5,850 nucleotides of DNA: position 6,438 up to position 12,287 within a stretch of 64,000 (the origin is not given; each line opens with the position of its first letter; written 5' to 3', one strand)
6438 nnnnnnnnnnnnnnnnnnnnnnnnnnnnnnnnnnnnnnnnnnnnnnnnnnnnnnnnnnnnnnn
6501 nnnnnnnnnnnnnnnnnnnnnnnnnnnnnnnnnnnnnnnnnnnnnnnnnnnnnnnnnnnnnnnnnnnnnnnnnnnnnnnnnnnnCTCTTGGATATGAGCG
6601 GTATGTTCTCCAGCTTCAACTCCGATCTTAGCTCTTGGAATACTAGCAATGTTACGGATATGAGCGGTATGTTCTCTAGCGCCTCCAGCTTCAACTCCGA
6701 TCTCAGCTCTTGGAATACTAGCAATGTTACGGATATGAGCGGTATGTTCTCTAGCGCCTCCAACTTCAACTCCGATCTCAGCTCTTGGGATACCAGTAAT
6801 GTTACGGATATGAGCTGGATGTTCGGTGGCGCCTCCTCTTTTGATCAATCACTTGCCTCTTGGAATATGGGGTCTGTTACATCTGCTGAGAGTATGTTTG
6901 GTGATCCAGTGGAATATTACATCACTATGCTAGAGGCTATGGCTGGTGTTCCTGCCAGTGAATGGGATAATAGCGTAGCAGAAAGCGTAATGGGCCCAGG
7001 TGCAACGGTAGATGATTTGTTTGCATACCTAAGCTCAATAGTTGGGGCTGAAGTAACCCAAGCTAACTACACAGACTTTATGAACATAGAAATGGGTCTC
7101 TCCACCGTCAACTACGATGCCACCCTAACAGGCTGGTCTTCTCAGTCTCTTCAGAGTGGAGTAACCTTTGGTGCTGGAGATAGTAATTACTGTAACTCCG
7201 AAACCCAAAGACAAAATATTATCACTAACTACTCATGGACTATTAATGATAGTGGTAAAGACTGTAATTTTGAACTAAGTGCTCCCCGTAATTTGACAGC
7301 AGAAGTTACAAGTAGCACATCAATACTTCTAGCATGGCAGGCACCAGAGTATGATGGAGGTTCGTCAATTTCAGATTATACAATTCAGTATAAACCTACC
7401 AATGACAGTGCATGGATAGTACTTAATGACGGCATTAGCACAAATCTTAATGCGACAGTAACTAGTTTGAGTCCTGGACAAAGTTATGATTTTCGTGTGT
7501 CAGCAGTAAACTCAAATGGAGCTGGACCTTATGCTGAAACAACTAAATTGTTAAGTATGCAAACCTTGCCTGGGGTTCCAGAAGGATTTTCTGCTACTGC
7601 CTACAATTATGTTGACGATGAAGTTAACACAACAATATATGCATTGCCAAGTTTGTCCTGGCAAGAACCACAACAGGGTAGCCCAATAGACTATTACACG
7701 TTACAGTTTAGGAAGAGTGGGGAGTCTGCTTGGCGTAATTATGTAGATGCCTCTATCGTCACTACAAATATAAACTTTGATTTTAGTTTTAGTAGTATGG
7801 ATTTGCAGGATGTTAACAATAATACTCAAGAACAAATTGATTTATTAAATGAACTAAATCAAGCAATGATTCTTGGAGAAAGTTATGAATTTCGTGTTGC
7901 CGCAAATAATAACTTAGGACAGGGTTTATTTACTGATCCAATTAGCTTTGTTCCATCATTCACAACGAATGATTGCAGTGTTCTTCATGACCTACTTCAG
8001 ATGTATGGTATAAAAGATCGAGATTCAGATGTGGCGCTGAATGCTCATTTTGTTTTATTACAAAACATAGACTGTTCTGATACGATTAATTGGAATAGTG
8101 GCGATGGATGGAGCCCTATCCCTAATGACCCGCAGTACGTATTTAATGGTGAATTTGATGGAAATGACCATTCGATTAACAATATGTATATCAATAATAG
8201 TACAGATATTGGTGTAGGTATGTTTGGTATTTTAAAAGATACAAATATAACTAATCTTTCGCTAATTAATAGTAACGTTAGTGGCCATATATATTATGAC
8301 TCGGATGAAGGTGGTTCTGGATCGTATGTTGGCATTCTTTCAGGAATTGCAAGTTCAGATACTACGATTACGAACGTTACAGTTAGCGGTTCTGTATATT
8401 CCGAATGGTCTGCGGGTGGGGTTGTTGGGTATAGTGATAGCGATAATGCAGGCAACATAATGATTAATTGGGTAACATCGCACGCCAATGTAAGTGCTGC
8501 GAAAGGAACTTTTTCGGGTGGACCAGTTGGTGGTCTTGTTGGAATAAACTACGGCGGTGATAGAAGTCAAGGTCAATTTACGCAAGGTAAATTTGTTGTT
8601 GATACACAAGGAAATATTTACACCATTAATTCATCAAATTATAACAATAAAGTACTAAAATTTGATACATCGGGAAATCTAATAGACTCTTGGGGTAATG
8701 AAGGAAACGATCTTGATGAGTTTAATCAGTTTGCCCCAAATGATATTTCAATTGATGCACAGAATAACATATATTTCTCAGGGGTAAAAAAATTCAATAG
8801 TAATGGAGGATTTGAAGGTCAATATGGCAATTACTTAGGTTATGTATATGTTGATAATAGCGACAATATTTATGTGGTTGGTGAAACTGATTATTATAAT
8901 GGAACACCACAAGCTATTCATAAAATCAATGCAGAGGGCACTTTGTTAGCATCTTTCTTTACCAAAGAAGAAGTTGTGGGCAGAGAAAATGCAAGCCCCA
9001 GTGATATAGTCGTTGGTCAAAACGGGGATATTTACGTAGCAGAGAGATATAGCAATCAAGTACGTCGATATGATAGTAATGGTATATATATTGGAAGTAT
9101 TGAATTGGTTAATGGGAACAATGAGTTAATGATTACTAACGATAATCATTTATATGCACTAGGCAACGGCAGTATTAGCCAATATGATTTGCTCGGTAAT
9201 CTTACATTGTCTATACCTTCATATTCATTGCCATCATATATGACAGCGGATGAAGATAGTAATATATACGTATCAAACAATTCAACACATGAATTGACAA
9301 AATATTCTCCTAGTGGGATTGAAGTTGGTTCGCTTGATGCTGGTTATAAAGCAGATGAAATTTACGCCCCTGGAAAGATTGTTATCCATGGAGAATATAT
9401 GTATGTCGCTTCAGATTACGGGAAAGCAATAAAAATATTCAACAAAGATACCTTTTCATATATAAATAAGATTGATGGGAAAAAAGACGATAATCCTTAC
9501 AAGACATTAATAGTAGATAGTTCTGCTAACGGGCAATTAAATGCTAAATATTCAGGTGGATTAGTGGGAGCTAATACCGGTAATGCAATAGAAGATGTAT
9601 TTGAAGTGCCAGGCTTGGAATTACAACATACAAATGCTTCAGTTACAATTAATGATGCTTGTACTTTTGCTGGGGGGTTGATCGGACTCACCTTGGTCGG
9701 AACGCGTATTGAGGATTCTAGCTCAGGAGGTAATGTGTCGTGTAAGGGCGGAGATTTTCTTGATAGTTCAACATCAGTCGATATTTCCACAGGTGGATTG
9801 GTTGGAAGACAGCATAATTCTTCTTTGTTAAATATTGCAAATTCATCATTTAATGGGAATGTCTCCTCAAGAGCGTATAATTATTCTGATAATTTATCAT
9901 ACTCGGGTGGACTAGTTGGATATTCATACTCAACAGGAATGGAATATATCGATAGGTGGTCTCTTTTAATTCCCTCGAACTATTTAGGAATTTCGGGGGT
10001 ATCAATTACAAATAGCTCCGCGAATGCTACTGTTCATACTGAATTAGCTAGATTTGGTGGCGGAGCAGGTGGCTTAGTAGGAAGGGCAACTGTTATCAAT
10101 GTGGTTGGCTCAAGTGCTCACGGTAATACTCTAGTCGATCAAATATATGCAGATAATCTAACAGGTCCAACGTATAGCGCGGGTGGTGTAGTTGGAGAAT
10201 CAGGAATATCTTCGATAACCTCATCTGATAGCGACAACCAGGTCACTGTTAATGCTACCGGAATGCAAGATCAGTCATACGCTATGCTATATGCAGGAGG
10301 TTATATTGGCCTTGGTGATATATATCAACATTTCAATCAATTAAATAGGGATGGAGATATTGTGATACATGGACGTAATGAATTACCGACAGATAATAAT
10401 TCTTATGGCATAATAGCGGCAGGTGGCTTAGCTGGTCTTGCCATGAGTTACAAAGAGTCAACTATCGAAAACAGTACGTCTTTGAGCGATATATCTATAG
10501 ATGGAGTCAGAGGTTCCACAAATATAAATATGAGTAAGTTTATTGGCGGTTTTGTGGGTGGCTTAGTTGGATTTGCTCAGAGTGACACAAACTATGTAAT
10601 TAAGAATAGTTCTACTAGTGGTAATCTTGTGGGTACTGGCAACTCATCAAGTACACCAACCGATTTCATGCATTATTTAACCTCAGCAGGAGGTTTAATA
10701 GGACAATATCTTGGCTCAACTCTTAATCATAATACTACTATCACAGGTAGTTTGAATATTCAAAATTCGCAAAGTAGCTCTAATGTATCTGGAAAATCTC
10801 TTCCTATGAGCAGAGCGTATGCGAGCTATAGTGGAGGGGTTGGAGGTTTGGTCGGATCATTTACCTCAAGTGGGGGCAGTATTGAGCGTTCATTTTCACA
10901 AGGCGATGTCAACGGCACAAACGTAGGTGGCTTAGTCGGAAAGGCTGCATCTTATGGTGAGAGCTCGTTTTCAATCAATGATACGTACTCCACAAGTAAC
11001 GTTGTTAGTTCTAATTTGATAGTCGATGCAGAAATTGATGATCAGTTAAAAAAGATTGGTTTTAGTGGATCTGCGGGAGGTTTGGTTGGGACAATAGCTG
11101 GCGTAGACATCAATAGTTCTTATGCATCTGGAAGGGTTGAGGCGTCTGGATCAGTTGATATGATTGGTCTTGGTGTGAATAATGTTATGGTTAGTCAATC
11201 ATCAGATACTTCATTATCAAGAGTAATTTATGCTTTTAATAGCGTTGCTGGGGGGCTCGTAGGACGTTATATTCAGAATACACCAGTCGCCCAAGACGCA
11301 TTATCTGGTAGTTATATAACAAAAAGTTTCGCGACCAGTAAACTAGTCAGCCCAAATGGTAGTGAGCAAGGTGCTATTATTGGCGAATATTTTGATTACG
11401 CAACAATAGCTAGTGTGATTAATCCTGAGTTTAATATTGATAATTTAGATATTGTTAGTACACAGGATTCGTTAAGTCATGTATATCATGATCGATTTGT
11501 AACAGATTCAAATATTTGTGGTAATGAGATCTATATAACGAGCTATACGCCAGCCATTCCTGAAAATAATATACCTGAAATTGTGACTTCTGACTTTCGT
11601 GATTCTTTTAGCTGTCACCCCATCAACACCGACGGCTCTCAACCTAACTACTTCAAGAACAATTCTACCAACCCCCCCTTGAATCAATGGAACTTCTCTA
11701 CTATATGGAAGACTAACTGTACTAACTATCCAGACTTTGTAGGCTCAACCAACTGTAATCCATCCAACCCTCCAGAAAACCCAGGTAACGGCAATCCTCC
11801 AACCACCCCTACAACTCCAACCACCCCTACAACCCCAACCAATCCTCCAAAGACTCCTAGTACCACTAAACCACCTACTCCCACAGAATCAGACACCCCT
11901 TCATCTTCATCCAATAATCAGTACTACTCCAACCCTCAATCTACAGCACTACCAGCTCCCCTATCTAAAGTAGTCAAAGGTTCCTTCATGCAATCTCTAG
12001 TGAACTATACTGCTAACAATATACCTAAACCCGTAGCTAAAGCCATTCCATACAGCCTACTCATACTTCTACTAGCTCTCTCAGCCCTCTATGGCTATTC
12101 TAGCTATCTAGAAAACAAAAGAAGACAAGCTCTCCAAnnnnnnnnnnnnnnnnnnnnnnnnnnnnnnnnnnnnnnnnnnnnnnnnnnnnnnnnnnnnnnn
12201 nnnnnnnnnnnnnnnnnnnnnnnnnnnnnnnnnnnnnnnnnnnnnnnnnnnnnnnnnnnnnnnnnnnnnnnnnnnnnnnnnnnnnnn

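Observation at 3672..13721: Roughly 3,350-aa giant surface repeat protein whose cytoplasmic C-terminus is a histidine kinase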

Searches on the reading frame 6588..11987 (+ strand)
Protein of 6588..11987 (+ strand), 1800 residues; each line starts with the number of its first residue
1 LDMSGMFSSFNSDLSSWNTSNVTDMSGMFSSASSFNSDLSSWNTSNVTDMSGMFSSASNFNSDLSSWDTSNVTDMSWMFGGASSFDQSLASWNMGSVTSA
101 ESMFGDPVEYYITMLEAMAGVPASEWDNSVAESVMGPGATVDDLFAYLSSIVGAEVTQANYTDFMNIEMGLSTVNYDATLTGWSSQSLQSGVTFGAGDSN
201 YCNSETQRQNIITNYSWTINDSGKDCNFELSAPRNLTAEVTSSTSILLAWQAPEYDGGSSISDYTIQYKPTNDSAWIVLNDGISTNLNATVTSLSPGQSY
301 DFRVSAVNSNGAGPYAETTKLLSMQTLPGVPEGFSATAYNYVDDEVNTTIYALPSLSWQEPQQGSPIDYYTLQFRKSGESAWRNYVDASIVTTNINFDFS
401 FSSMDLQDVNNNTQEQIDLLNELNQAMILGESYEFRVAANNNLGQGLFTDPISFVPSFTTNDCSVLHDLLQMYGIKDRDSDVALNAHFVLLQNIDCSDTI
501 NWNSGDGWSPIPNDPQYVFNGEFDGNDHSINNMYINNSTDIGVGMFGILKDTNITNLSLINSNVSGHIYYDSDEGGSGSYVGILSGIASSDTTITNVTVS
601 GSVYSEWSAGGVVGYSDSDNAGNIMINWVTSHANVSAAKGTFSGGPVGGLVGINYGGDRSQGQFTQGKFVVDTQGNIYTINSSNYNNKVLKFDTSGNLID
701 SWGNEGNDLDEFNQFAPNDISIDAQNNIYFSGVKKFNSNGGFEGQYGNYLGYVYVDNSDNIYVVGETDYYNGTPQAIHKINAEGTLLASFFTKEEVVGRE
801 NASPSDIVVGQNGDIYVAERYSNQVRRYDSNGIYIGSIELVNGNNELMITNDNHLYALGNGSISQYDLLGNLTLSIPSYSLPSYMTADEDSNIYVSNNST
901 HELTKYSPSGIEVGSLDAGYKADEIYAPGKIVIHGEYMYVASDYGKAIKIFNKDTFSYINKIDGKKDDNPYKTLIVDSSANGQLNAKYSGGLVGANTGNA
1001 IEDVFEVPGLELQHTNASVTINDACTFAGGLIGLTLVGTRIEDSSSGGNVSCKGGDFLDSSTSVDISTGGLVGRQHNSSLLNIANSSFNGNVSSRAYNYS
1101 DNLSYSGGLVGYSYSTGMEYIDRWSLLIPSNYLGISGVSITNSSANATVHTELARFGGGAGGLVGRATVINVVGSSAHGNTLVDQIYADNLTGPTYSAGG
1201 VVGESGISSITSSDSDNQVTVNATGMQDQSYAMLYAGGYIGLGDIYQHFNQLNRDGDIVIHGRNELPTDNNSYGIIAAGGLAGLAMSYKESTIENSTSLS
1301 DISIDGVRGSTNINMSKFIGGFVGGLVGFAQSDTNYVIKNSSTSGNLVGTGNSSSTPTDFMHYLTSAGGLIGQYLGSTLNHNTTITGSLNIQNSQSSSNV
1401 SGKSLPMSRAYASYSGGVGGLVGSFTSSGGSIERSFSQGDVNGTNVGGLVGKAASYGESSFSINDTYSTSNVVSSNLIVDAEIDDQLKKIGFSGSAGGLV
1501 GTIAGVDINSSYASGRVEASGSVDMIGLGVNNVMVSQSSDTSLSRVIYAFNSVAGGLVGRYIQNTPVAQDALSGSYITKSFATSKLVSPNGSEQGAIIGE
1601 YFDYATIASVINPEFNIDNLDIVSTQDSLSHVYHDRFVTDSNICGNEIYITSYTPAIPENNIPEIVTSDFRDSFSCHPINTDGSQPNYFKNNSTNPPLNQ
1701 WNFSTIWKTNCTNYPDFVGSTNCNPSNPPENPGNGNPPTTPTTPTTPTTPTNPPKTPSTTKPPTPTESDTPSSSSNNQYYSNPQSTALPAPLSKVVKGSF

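Call 75: search_protein_families(library=ncbifam, proteins=[window:6588-11987:+], max_evalue=0.001)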
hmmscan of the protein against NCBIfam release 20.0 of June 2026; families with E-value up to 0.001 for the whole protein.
window:6588-11987:+ (1800 aa): 3 families
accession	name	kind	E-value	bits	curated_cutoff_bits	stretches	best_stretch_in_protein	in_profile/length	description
NF045896.1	Mbov_0838_LP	exception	1.1e-30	107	500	2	32-108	282-358/433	Mbov_0838 family PARCEL repeat surface lipoprotein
TIGR02167.2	Liste_lipo_26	repeat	3.6e-18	64.9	30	3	28-52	1-26/26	PARCEL repeat-containing surface protein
NF035926.1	scyF_NHL_VPEP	equivalog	1.9e-08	33.9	350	1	660-748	194-285/376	scytonemin biosynthesis PEP-CTERM protein ScyF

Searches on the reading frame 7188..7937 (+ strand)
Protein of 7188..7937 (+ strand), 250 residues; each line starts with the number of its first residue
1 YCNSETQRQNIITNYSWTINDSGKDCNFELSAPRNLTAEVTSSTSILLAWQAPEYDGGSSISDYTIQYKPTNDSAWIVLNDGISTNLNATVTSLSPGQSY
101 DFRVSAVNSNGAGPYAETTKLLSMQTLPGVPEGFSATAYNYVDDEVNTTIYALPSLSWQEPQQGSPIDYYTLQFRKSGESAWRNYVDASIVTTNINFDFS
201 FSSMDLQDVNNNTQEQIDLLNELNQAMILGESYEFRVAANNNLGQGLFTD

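Call 83: search_protein_families(library=pfam, proteins=[window:7188-7937:+], max_evalue=0.05)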
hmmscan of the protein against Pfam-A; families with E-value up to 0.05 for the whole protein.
window:7188-7937:+ (250 aa): 10 families
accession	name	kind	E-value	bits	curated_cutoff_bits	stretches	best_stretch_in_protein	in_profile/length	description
PF00041.27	fn3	-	6.6e-26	90.8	25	2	31-119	1-81/84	Fibronectin type III domain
PF25059.1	FN3_DSCAM-DSCAML_C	-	1.4e-16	61.1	39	1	43-113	3-71/89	DSCAM/DSCAML C-terminal Fn3-like domain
PF01108.23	Tissue_fac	-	6.1e-09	36.1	27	1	24-110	16-102/107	Tissue factor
PF14292.12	SusE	-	4.1e-06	27.4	25.2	1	20-93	8-83/106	SusE outer membrane protein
PF16656.11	Pur_ac_phosph_N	-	2.3e-05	25.3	30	1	33-109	1-83/93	Purple acid Phosphatase, N-terminal domain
PF07495.19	Y_Y_Y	-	0.0011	19.2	26.6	1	68-119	12-58/65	Y_Y_Y domain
PF25300.1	Fn3_Dep-1_3rd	-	0.0025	18.1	26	0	35-106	2-71/85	Dep-1 third Fn3-like domain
PF21605.3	CRLF2-like_D2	-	0.004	17.7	27.3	1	32-107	3-70/94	Cytokine receptor-like factor 2-like, D2 domain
PF19743.5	ASTN1_2_fn3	-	0.0084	16.8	24.3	0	41-74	13-46/123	ASTN1/2 Fn3 domain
PF25814.1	fn3_SORL1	-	0.021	15.3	27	1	33-119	5-83/90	SORL1-like, fn3 domain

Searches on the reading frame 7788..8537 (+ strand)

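Call 83: search_protein_families(library=pfam, proteins=[window:7788-8537:+], max_evalue=0.05)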
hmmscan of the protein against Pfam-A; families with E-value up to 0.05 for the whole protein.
window:7788-8537:+ (250 aa): 1 family
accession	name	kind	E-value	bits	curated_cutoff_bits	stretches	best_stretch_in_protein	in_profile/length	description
PF07581.17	Glug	-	0.048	14.5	20.5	0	178-203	2-27/28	The GLUG motif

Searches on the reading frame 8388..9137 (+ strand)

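Call 83: search_protein_families(library=pfam, proteins=[window:8388-9137:+], max_evalue=0.05)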
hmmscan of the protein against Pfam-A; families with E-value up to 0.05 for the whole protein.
window:8388-9137:+ (250 aa): 6 families
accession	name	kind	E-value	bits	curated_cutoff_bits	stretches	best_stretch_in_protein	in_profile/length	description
PF01436.27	NHL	-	1.7e-08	34.5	20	1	203-228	3-28/28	NHL repeat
PF22701.2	Mala_s_1-like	-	0.00072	19.8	27.5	0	155-217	95-145/195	Mal s 1 allergenic protein-like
PF08450.18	SGL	-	0.0058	16.7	26.3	0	202-239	184-221/246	SMP-30/Gluconolactonase/LRE-like region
PF20067.5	SSL_N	-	0.011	16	18.9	0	204-218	23-37/46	Strictosidine synthase-like, N-terminal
PF13449.12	Phytase-like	-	0.029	14.7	27.6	0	82-240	84-223/284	Esterase-like activity of phytase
PF07581.17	Glug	-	0.034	15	20.5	0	47-57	5-15/28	The GLUG motif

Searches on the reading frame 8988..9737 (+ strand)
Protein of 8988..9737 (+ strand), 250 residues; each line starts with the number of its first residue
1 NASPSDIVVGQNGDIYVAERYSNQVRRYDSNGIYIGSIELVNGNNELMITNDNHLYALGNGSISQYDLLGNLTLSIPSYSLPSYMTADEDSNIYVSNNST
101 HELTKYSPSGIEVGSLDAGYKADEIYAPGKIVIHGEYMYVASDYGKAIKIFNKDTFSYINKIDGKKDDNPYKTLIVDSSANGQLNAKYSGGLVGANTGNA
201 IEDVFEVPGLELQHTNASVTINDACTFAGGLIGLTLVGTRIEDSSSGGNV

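Call 83: search_protein_families(library=pfam, proteins=[window:8988-9737:+], max_evalue=0.05)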
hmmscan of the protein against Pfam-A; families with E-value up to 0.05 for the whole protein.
window:8988-9737:+ (250 aa): 1 family
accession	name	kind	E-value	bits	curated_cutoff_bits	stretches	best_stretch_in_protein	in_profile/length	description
PF01436.27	NHL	-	8e-08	32.4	20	1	3-28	3-28/28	NHL repeat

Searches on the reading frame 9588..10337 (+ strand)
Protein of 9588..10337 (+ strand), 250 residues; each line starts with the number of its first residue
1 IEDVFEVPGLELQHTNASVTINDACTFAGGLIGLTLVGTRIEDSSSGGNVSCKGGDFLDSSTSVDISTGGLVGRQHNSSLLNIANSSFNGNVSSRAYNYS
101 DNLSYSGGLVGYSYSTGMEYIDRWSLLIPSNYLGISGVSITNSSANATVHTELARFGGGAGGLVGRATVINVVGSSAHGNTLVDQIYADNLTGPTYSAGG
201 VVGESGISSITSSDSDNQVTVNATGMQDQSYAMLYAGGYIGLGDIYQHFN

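Call 83: search_protein_families(library=pfam, proteins=[window:9588-10337:+], max_evalue=0.05)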
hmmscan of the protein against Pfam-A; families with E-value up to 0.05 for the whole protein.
window:9588-10337:+ (250 aa): 1 family
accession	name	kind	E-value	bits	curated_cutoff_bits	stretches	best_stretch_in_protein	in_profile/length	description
PF07581.17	Glug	-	4.9e-07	30.2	20.5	0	67-93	4-28/28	The GLUG motif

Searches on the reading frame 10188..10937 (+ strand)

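Call 83: search_protein_families(library=pfam, proteins=[window:10188-10937:+], max_evalue=0.05)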
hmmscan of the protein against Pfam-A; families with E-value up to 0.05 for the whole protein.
window:10188-10937:+ (250 aa): 1 family
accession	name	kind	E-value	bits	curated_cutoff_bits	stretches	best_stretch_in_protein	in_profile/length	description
PF07581.17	Glug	-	0.0014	19.3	20.5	1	77-102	4-27/28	The GLUG motif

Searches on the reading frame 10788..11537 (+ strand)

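Call 83: search_protein_families(library=pfam, proteins=[window:10788-11537:+], max_evalue=0.05)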
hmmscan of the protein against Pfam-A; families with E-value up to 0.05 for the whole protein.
window:10788-11537:+ (250 aa): 1 family
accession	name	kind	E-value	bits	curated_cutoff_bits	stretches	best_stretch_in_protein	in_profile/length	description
PF07581.17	Glug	-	2.1e-06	28.2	20.5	0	42-73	1-28/28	The GLUG motif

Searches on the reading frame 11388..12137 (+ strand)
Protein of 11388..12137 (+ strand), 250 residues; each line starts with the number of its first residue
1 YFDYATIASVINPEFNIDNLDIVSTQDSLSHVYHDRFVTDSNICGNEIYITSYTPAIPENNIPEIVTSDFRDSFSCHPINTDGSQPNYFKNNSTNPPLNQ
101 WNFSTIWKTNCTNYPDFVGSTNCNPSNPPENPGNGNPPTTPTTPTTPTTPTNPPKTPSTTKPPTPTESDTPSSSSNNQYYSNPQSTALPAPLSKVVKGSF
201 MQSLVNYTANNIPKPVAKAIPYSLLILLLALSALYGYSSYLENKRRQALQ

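Call 83: search_protein_families(library=pfam, proteins=[window:11388-12137:+], max_evalue=0.05)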
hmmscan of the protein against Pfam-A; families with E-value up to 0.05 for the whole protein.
window:11388-12137:+ (250 aa): 1 family
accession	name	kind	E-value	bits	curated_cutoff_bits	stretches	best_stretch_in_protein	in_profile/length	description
PF06012.17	DUF908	-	0.029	14.3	34.7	1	136-214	169-239/358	Domain of Unknown Function (DUF908)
